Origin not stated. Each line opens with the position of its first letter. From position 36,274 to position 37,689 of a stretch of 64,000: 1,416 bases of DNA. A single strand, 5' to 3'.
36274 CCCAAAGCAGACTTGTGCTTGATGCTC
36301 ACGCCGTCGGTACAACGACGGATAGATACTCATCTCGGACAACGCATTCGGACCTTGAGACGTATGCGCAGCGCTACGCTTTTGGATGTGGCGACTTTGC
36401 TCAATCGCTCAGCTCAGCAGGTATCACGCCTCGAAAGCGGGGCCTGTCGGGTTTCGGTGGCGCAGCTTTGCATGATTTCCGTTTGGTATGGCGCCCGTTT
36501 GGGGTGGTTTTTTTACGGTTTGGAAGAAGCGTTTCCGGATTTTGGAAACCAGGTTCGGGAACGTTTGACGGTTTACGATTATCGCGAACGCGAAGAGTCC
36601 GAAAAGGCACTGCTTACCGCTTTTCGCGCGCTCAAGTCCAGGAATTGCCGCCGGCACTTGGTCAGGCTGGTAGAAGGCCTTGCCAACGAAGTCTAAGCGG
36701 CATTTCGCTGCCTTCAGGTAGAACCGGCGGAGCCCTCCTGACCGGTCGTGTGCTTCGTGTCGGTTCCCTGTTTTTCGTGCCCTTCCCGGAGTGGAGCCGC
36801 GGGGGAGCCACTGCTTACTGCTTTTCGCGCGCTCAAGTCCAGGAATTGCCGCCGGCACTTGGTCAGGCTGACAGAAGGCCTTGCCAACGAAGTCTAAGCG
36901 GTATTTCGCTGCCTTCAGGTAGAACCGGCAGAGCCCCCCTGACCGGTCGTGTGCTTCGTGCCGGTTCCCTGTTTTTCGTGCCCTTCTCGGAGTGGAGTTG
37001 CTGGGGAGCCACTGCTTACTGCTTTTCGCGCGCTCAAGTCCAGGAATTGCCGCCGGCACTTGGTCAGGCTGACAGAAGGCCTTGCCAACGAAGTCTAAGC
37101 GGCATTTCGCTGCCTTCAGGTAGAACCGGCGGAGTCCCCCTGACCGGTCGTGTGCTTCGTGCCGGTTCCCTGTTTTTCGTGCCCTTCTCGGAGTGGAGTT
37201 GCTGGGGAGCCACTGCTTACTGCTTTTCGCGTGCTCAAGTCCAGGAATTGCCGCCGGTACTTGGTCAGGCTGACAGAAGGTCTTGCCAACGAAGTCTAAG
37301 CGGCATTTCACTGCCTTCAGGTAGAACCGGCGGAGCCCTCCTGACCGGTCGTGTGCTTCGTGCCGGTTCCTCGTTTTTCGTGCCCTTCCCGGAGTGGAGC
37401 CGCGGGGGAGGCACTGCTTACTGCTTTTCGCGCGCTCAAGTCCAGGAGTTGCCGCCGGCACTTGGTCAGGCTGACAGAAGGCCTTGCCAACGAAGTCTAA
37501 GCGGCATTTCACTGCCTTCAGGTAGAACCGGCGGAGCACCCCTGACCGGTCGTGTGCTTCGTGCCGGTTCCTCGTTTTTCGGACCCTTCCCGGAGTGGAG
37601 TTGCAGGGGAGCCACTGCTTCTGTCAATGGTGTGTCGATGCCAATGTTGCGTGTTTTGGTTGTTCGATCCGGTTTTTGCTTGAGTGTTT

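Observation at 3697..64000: Recurrent tandem amplification of gene-boundary segments: eleven loci in 64 kb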

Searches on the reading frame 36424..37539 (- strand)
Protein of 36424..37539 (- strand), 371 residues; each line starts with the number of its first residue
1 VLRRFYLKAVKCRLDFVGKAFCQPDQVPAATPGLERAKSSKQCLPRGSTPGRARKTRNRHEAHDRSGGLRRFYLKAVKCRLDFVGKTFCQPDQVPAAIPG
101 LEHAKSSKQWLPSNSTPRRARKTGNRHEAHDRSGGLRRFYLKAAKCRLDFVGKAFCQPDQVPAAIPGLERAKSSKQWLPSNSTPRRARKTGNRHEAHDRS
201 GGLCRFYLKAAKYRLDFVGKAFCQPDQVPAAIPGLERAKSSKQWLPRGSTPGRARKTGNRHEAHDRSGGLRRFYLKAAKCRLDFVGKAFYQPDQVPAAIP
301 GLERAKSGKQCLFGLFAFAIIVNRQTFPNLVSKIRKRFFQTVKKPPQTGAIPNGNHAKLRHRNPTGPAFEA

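Call 6: search_protein_families(library=pfam, proteins=[window:36424-37539:-])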
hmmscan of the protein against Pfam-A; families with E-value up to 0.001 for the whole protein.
window:36424-37539:- (371 aa): 2 families
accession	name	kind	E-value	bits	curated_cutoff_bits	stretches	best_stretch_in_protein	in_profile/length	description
PF21422.2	NP_C_Orthomyx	-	2.6e-07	30.6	27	0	148-174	62-88/200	Orthomyxovirus nucleoprotein, C-terminal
PF16625.10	ISET-FN3_linker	-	0.00012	23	25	0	23-42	29-48/65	Unstructured linking region I-set and fnIII on Brother of CDO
